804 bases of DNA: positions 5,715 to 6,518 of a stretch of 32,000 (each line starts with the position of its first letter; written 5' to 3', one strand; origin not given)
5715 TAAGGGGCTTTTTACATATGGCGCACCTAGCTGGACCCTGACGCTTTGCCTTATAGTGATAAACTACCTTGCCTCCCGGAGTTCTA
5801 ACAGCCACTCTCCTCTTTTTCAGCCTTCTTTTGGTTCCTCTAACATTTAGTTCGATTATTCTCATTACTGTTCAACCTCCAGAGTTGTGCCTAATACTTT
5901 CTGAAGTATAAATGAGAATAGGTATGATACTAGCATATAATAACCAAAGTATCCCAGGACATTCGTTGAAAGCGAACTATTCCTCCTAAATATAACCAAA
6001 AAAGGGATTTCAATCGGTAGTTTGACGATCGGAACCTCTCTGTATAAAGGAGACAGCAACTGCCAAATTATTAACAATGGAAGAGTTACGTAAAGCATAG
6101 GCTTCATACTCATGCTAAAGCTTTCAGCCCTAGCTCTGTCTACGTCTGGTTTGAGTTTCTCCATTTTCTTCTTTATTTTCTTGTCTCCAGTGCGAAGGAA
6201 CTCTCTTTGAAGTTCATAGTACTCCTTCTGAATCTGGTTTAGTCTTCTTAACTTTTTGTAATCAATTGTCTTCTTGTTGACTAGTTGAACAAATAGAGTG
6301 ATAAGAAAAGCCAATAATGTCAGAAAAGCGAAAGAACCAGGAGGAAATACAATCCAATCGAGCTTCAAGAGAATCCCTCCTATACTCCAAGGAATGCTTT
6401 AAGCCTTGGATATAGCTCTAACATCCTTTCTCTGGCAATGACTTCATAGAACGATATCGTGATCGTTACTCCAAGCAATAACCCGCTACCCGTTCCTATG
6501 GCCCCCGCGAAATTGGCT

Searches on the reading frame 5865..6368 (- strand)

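Call 47: search_protein_families(library=pfam, proteins=[window:5865-6368:-], max_evalue=0.001)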
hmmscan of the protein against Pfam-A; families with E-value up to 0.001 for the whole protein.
window:5865-6368:- (167 aa): 1 family
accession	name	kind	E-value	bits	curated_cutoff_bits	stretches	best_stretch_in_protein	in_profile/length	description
PF01956.21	EMC3_TMCO1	-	5.4e-19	69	27.1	1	5-161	10-167/169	Integral membrane protein EMC3/TMCO1-like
